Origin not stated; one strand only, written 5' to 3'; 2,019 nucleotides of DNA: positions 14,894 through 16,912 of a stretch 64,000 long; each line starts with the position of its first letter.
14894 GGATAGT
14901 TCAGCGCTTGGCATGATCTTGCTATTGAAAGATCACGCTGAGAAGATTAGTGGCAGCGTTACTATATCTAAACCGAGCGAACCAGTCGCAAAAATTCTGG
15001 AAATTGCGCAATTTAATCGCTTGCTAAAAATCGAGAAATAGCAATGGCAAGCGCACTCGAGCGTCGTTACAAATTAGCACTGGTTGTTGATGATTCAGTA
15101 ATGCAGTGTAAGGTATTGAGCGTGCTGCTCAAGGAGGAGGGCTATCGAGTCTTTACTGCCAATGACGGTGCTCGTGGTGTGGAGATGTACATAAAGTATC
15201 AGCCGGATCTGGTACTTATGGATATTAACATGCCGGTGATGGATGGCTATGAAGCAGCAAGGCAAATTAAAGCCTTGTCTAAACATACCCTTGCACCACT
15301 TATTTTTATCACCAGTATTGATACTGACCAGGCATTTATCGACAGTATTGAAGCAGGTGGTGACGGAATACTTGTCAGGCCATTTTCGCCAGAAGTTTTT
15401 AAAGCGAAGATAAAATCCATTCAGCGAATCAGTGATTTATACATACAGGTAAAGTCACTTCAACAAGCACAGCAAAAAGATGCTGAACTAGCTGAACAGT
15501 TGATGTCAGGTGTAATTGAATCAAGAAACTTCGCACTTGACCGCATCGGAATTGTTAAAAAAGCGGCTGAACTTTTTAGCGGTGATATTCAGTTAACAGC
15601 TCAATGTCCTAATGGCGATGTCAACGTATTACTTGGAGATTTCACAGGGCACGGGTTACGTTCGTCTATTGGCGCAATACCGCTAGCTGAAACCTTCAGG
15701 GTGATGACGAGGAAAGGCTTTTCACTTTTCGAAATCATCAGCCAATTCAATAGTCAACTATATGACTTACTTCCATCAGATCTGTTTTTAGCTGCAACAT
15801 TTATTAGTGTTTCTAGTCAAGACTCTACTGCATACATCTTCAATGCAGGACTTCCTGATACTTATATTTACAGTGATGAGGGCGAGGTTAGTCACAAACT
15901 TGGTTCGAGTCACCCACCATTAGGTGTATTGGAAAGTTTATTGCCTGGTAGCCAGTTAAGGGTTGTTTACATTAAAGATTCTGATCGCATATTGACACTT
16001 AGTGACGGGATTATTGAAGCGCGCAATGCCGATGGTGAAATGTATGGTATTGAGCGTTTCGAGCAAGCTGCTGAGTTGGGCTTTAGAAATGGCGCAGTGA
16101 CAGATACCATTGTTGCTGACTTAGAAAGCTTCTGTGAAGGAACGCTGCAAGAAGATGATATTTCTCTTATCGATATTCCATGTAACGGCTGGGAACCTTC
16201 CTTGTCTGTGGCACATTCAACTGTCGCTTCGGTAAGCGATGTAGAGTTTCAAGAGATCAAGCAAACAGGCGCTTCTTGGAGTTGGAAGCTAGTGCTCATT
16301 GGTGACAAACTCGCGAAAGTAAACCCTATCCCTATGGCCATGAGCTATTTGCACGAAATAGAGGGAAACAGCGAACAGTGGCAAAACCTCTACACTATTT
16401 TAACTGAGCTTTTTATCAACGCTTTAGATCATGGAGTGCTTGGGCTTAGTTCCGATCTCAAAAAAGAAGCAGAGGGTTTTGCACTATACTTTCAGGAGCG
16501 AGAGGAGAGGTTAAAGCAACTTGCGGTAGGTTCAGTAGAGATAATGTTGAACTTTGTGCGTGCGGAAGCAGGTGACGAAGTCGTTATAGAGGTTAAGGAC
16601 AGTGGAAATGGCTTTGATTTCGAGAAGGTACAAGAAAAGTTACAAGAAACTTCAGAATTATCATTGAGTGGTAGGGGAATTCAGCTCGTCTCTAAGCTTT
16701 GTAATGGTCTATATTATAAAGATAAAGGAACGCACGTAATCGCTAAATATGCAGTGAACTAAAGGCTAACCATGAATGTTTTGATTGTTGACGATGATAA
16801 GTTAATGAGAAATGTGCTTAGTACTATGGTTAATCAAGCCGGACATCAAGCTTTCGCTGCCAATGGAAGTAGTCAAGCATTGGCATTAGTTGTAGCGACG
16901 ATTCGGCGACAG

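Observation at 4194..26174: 22-kb integrated F7 chemosensory / partner-switch / phosphorelay / c-di-GMP cluster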

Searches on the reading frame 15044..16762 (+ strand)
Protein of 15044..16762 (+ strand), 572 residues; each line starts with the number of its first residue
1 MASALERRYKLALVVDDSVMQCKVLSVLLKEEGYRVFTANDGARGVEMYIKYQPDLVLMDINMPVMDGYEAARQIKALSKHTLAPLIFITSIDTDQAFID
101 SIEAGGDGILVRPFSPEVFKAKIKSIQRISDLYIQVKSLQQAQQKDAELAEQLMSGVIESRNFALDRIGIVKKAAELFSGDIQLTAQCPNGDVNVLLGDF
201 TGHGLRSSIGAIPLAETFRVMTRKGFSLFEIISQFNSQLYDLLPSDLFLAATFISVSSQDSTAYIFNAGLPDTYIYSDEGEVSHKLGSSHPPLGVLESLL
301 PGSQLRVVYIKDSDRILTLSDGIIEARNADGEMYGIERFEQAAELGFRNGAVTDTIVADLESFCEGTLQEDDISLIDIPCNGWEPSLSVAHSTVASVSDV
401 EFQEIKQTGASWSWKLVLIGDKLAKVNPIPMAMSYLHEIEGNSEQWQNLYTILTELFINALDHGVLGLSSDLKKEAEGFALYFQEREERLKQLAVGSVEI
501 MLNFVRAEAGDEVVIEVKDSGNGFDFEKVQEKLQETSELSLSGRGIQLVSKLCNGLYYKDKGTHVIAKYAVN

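Call 4: search_protein_families(library=pfam, proteins=[window:15044-16762:+])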
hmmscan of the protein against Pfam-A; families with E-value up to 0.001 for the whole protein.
window:15044-16762:+ (572 aa): 4 families
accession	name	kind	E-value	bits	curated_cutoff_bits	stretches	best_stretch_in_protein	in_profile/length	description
PF07228.17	SpoIIE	-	2.5e-34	119.4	25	1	190-376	2-187/192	Stage II sporulation protein E (SpoIIE)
PF00072.30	Response_reg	-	3.1e-23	82.5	30.2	1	13-123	2-110/111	Response regulator receiver domain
PF13581.12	HATPase_c_2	-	1.4e-09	38.5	27.4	1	434-567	17-125/127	Histidine kinase-like ATPase domain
PF02518.31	HATPase_c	-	0.00016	22.5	26.4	1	448-554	5-85/111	Histidine kinase-, DNA gyrase B-, and HSP90-like ATPase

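Call 17: find_homologous_proteins(query=window:15044-16762:+, max_evalue=1e-20)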
Query window:15044-16762:+ (572 aa): 3497 proteins with E <= 1e-20 among 8000 candidates; the best 120 are listed.
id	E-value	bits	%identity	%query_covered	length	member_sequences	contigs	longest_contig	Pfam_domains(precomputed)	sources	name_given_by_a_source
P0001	0.0e+0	1241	99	100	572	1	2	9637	PF13581.13,PF00072.31,PF07228.18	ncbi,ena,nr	ncbi:MAG: histidine kinase [Colwelliaceae bacterium]|nr:histidine kinase [Colwelliaceae bacterium]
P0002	0.0e+0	1240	98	100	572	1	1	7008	PF13581.13,PF00072.31,PF07228.18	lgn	-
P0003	0.0e+0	1236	98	100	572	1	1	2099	PF13581.13,PF00072.31,PF07228.18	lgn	-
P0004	0.0e+0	1164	92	100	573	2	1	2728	PF13581.13,PF00072.31,PF07228.18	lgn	-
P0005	1.2e-279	947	75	99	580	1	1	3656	PF13581.13,PF00072.31,PF07228.18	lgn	-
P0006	1.5e-277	940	74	100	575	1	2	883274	PF13581.13,PF00072.31,PF07228.18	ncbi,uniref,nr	ncbi:fused response regulator/phosphatase [Thalassotalea sp. M1531]|uniref:Fused response regulator/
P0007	2.4e-273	926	72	99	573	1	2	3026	PF13581.13,PF00072.31,PF07228.18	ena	-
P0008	5.6e-272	921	72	100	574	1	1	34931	PF13581.13,PF00072.31,PF07228.18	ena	-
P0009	3.8e-269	912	72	99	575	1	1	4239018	PF13581.13,PF00072.31,PF07228.18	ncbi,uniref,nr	ncbi:ATP-binding SpoIIE family protein phosphatase [Thalassotalea euphylliae]|uniref:Response regula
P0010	1.1e-267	907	73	99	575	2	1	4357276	PF13581.13,PF00072.31,PF07228.18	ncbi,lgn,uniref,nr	ncbi:ATP-binding SpoIIE family protein phosphatase [Thalassotalea euphylliae]|uniref:Response regula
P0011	3.4e-266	902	70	100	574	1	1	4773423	PF13581.13,PF00072.31,PF07228.18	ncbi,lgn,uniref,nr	ncbi:response regulator [Thalassotalea euphylliae]|uniref:Response regulator n=1 Tax=Thalassotalea e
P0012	3.9e-266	902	71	100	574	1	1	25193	PF13581.13,PF00072.31,PF07228.18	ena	-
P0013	7.5e-266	901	73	97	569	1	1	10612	PF00072.31,PF07228.18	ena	-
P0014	6.4e-265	898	71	100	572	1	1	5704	PF13581.13,PF00072.31,PF07228.18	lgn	-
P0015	1.4e-260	884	69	99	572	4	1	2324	PF13581.13,PF00072.31,PF07228.18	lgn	-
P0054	8.3e-238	809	65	98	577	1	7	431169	PF13581.13,PF00072.31,PF07228.18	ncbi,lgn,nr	ncbi:fused response regulator/phosphatase [Colwellia sp. MB3u-28]|nr:fused response regulator/phosph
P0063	1.1e-236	805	66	98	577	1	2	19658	PF13581.13,PF00072.31,PF07228.18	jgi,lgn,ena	jgi:two-component system, HptB-dependent secretion and biofilm response regulator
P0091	2.6e-232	790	64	98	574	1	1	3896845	PF13581.13,PF00072.31,PF07228.18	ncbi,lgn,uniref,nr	ncbi:ATP-binding SpoIIE family protein phosphatase [Thalassotalea sediminis]|uniref:ATP-binding SpoI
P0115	2.6e-227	774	62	98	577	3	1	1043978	PF00072.31,PF07228.18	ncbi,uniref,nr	ncbi:SpoIIE family protein phosphatase [Thalassomonas sp. RHCl1]|uniref:ATP-binding SpoIIE family pr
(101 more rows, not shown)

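Call 21: find_related_loci(query=A1, collection=genome_contigs, flank=10000)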
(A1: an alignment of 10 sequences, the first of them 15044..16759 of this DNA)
Query A1 (572 aa) in genome_contigs; peptide patterns used: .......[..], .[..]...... (x = any residue, [..] = any of these).
600 stretches matched a pattern (row limit reached: there are more); 580 encode a relative of the query (tblastn E <= 1e-3); the best 80 are kept; 80 distinct loci.
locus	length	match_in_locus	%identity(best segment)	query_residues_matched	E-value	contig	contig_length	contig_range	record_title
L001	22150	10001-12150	74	1-572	0e+0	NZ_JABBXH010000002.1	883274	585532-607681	Thalassotalea algicola strain M1531 scaffold_2, whole genome shotgun sequence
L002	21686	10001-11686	62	10-569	0e+0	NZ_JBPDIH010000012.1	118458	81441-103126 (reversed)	Thalassotalea sp. PLHSN55 NODE_12_length_118458_cov_486.876805, whole genome shotgun sequence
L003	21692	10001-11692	61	10-569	0e+0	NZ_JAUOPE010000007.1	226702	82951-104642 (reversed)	Colwellia sp. 1_MG-2023 strain I2R04 OHHEBKCN_7, whole genome shotgun sequence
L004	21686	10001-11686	60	10-569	0e+0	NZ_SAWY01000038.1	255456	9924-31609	Litorilituus lipolyticus strain RZ04 NODE_90_length_255366_cov_31.645426, whole genome shotgun sequence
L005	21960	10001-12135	59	10-572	0e+0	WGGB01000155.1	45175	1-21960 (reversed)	MAG: Alteromonadaceae bacterium isolate S147_8 k151_34836, whole genome shotgun sequence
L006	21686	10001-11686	58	10-569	0e+0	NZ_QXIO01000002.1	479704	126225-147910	Colwellia sp. RSH04 RSH04_scaffold2, whole genome shotgun sequence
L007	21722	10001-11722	61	6-569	0e+0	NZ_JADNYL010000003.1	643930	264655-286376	Thalassotalea sp. G2M2-11 3, whole genome shotgun sequence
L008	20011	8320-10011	57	8-569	0e+0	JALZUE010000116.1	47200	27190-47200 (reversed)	MAG: Alteromonadaceae bacterium isolate g1_MAG_00003 g1_MAG_00003_000000000116, whole genome shotgun sequence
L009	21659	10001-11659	38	13-567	1e-118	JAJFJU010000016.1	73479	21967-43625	MAG: Gammaproteobacteria bacterium isolate OFTM67 OFTM67_15, whole genome shotgun sequence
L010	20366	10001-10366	34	1-123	1e-18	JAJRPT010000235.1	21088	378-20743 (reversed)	MAG: Bacteroidetes bacterium isolate Dive100_bin10.105 k141_1208658, whole genome shotgun sequence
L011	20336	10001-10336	40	10-123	7e-18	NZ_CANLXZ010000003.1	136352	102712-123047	Uncultured Nonlabens sp. isolate 3-981.fasta NODE_3, whole genome shotgun sequence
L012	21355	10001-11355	38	2-128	1e-17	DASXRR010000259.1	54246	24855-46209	MAG TPA_asm: Chloroflexota bacterium isolate SMAG_U4645 k141_1444018, whole genome shotgun sequence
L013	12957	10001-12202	39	5-131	1e-17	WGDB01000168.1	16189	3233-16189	MAG: Helicobacteraceae bacterium isolate S145_25 k151_9653, whole genome shotgun sequence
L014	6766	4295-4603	37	12-116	1e-17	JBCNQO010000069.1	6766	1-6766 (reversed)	MAG: Flavobacterium sp. isolate SMAGNO181 Contig69, whole genome shotgun sequence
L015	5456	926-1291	35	4-128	2e-17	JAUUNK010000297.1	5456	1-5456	MAG: Bacteroides ovatus isolate N1158.6 NODE_4241_length_5456_cov_9.163673, whole genome shotgun sequence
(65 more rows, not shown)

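Call 31: search_protein_families(library=ncbifam, proteins=[window:15044-16762:+], max_evalue=0.01)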
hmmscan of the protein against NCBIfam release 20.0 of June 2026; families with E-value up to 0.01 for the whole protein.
window:15044-16762:+ (572 aa): 95 families (the best 25 are shown)
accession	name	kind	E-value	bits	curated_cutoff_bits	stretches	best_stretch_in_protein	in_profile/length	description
NF007135.0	PRK09581.1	equivalog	2.3e-25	89.3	474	1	13-171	6-161/457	PleD family two-component system response regulator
NF045944.1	ResRegRpaBCyano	equivalog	4.7e-23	81.8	330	1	13-135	1-116/229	response regulator transcription factor RpaB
NF053854.1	RespRegPhoBBctds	equivalog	7.5e-21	74.5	270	1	13-145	2-136/225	two-component system response regulator PhoB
NF041367.1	CheY_Halo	equivalog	8.1e-20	71.3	200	1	13-120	2-108/114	chemotaxis protein CheY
NF040689.1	MtrAB_MtrA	equivalog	1.1e-19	70.6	300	1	13-131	2-117/219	MtrAB system response regulator MtrA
NF041733.1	resp_reg_CseB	equivalog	1.5e-19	70.3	350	1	11-146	3-134/228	two-component system response regulator CseB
NF040534.1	resp_reg_YycF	equivalog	7.9e-19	67.8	340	1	12-131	3-119/231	response regulator YycF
TIGR02154.1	PhoB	equivalog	9e-18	64.4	296.2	1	12-130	5-123/226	phosphate regulon transcriptional regulator PhoB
NF012227.0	AdeR_RR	equivalog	1.2e-17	64.2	340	1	5-159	7-157/239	efflux system response regulator transcription factor AdeR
NF008469.0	PRK11361.1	equivalog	9.4e-17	60.8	714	1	12-145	7-138/461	acetoacetate metabolism transcriptional regulator AtoC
NF033120.0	vanR_FM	exception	2.3e-16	60.2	460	1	13-148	7-136/231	vancomycin resistance response regulator transcription factor, VanR-F/VanR-M family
NF041880.1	EPS_EpsF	equivalog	7.6e-16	57.7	900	1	15-151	1-135/492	response regulator EpsF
NF051850.1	RespRegRprY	equivalog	8.3e-16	58.1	370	1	6-128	2-121/234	response regulator transcription factor RprY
NF008318.0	PRK11107.1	equivalog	1.7e-15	56.2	890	1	12-142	670-800/920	two-component sensor histidine kinase BarA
NF008099.0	PRK10841.1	equivalog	3e-15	55.1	920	1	12-124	827-937/949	two-component system sensor histidine kinase RcsC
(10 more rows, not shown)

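Call 51: search_dna_similar(query=window:15044-16759:+, collection=plasmids, mode=protein, max_evalue=1e-20, max_rows=30)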
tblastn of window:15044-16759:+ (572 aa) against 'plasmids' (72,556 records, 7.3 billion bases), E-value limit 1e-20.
Records with a match: 6; places in all: 6; records where one place covers at least 80% of the query: 4.
Best place of each record, by identity: <60% 6.
By first word of the organism name: Vibrio 4; Methylomonas 2.
By predicted mobility (MOB-suite, as given by PLSDB): non-mobilizable 5; mobilizable 1.
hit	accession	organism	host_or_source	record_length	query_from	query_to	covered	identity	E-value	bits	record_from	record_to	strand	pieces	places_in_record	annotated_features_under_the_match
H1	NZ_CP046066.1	Vibrio sp. THAF191d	pure culture,Surface of a polyethylene ...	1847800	13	572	98%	29.5%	2e-62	230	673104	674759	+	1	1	none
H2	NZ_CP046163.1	Vibrio sp. THAF191c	pure culture,Surface of a polyethylene ...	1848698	13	572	98%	29.5%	2e-62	230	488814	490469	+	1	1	none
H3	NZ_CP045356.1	Vibrio sp. THAF64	pure culture,Surface of a sandy ...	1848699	13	572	98%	29.5%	2e-62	230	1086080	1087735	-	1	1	none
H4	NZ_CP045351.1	Vibrio aquimaris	pure culture,Non-filtered water from ...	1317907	13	572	98%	29.1%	5e-60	223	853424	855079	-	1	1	none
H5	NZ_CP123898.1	Methylomonas sp. UP202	pure culture,canal sediment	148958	13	378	64%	32.6%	1e-54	207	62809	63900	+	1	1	SpoIIE family protein phosphatase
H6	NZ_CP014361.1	Methylomonas sp. DH-1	cell culture,waste sludge of a brewery ...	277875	13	378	64%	32.6%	1e-54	207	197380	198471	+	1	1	SpoIIE family protein phosphatase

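Call 52: get_annotated_region(hit=H1, flank=14000)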
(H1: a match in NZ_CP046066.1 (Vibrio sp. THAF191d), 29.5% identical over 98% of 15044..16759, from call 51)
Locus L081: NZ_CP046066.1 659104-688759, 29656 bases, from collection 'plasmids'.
description: Vibrio sp. THAF191d plasmid pTHAF191d_b, complete sequence
organism: Vibrio sp. THAF191d (NCBI taxid 2661922)
taxonomy: Bacteria; Pseudomonadota; Gammaproteobacteria; Vibrionales; Vibrionaceae; Vibrio; Vibrio sp. THAF191d
host: -; source: pure culture,Surface of a polyethylene microplastic particle present in tank 6 of a marine aquarium ...; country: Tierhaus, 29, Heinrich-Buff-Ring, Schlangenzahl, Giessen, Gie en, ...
typing (MOB-suite, as given by PLSDB): non-mobilizable
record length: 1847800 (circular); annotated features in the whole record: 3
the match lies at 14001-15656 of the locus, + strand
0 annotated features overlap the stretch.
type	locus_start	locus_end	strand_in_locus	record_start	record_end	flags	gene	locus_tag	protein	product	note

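Call 59: find_encoding_contigs(protein=P0115, flank=10000, max_places=2)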
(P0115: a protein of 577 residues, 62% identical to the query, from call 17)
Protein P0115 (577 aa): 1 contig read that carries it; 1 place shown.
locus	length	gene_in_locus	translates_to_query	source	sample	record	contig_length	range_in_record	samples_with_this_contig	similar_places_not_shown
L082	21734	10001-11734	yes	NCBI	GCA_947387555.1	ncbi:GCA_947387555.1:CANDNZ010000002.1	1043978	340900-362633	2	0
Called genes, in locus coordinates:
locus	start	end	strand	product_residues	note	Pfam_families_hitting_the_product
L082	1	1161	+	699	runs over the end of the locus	PF01627:Hpt, PF02895:H-kinase_dim, PF02518:HATPase_c, PF01584:CheW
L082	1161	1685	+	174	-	PF01584:CheW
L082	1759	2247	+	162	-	PF01584:CheW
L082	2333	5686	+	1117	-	PF00042:Globin, PF13188:PAS_8 (faint), PF00989:PAS (faint), PF08448:PAS_4 (faint), PF13426:PAS_9 (faint), PF24820:Diguanyl_cycl_sensor (faint), PF18947:HAMP_2, PF00015:MCPsignal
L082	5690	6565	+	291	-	PF03705:CheR_N, PF01739:CheR, PF08242:Methyltransf_12 (faint), PF13649:Methyltransf_25 (faint)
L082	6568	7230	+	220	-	PF03975:CheD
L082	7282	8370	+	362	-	PF00072:Response_reg, PF01339:CheB_methylest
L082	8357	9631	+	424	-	PF00015:MCPsignal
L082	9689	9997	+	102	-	PF01740:STAS, PF13466:STAS_2 (weak)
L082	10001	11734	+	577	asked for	PF00072:Response_reg, PF07228:SpoIIE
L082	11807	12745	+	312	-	PF00072:Response_reg, PF00990:GGDEF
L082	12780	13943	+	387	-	PF00072:Response_reg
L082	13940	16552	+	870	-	PF00989:PAS (faint), PF08448:PAS_4 (faint), PF13426:PAS_9 (faint), PF08447:PAS_3, PF02518:HATPase_c, PF00072:Response_reg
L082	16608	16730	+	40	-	-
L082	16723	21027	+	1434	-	PF00989:PAS, PF08448:PAS_4 (faint), PF13426:PAS_9, PF08447:PAS_3, PF00512:HisKA, PF02518:HATPase_c, PF00072:Response_reg, PF01627:Hpt (weak), +1 more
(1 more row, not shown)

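Call 60: find_encoding_contigs(protein=P0054, flank=10000, max_places=1)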
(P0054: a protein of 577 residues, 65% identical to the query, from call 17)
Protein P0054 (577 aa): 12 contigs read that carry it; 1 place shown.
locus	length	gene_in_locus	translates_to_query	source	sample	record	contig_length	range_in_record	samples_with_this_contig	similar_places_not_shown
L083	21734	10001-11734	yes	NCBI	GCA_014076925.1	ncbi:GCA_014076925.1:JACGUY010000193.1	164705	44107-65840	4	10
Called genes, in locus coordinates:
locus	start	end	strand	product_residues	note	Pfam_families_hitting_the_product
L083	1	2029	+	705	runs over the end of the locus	PF01627:Hpt, PF02895:H-kinase_dim, PF02518:HATPase_c, PF01584:CheW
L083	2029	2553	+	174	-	PF01584:CheW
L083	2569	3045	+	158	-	PF01584:CheW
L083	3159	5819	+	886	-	PF00989:PAS, PF08448:PAS_4, PF13426:PAS_9, PF08447:PAS_3, PF08448:PAS_4, PF08447:PAS_3, PF13426:PAS_9, PF08447:PAS_3, +7 more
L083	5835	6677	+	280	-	PF03705:CheR_N, PF01739:CheR, PF08242:Methyltransf_12 (faint)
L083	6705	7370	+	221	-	PF03975:CheD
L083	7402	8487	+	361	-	PF00072:Response_reg, PF01339:CheB_methylest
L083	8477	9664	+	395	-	PF00015:MCPsignal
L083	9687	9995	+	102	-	PF01740:STAS, PF13466:STAS_2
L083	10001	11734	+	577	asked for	PF00072:Response_reg, PF07228:SpoIIE, PF13581:HATPase_c_2 (weak)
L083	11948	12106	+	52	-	-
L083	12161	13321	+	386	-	PF00072:Response_reg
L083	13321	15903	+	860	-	PF00989:PAS, PF08448:PAS_4 (faint), PF13426:PAS_9 (faint), PF08447:PAS_3 (weak), PF00512:HisKA (weak), PF02518:HATPase_c, PF00072:Response_reg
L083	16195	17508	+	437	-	PF00072:Response_reg, PF00990:GGDEF, PF01627:Hpt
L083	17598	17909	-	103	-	PF00111:Fer2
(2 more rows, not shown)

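Call 61: find_encoding_contigs(protein=P0009, flank=10000, max_places=1)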
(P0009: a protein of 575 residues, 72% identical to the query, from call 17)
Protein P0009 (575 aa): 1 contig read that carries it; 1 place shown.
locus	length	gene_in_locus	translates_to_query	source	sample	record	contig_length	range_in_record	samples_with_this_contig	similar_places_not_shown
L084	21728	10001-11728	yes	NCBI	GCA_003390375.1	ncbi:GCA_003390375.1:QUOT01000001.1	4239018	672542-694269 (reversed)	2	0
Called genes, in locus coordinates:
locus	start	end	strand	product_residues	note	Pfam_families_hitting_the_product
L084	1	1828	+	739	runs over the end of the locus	PF01627:Hpt, PF02895:H-kinase_dim, PF02518:HATPase_c, PF01584:CheW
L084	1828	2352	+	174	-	PF01584:CheW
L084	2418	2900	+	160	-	PF01584:CheW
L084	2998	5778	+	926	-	PF00042:Globin (faint), PF00989:PAS (faint), PF08448:PAS_4 (faint), PF13188:PAS_8 (faint), PF13426:PAS_9 (faint), PF00672:HAMP (weak), PF18947:HAMP_2, PF00015:MCPsignal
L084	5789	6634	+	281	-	PF03705:CheR_N, PF13649:Methyltransf_25 (faint), PF01739:CheR, PF08242:Methyltransf_12 (weak)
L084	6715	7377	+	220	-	PF03975:CheD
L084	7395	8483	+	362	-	PF00072:Response_reg, PF01339:CheB_methylest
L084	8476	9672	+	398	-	PF00015:MCPsignal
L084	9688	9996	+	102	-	PF01740:STAS, PF13466:STAS_2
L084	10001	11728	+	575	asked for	PF00072:Response_reg, PF07228:SpoIIE, PF13581:HATPase_c_2 (weak)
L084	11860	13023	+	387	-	PF00072:Response_reg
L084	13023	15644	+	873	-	PF00989:PAS (weak), PF08448:PAS_4 (faint), PF13426:PAS_9 (faint), PF00989:PAS (weak), PF08447:PAS_3, PF02518:HATPase_c, PF00072:Response_reg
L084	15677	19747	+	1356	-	PF00989:PAS, PF08448:PAS_4 (weak), PF13426:PAS_9, PF08447:PAS_3, PF00512:HisKA, PF02518:HATPase_c, PF00072:Response_reg, PF01627:Hpt, +1 more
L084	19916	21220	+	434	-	PF00072:Response_reg, PF00990:GGDEF, PF01627:Hpt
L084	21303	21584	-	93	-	PF00111:Fer2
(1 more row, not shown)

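Call 62: find_encoding_contigs(protein=P0091, flank=10000, max_places=1)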
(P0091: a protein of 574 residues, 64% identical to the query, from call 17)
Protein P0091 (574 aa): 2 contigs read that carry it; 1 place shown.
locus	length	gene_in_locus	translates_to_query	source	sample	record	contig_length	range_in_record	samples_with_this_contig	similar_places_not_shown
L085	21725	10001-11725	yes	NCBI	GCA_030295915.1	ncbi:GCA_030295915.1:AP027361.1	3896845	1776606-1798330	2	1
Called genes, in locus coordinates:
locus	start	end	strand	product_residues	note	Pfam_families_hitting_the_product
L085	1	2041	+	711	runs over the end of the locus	PF01627:Hpt, PF02895:H-kinase_dim, PF02518:HATPase_c, PF01584:CheW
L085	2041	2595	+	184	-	PF01584:CheW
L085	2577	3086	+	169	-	PF01584:CheW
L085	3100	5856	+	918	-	PF00042:Globin, PF00989:PAS (faint), PF08448:PAS_4 (faint), PF13188:PAS_8 (faint), PF13426:PAS_9 (faint), PF00672:HAMP (faint), PF18947:HAMP_2, PF00015:MCPsignal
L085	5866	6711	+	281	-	PF13649:Methyltransf_25 (faint), PF03705:CheR_N, PF08242:Methyltransf_12 (faint), PF01739:CheR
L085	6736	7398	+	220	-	PF03975:CheD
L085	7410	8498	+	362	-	PF00072:Response_reg, PF01339:CheB_methylest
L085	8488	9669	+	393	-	PF00015:MCPsignal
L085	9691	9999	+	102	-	PF01740:STAS, PF13466:STAS_2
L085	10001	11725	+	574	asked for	PF00072:Response_reg, PF07228:SpoIIE, PF13581:HATPase_c_2 (weak)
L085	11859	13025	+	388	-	PF00072:Response_reg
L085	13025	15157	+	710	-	PF00989:PAS, PF08447:PAS_3 (faint), PF08448:PAS_4 (faint), PF13426:PAS_9 (faint), PF00512:HisKA (weak), PF02518:HATPase_c, PF00072:Response_reg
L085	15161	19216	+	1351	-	PF00989:PAS, PF13188:PAS_8, PF13426:PAS_9, PF08447:PAS_3, PF00512:HisKA, PF02518:HATPase_c, PF00072:Response_reg, PF01627:Hpt, +3 more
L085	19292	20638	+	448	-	PF00072:Response_reg, PF00990:GGDEF, PF01627:Hpt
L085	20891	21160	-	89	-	PF00111:Fer2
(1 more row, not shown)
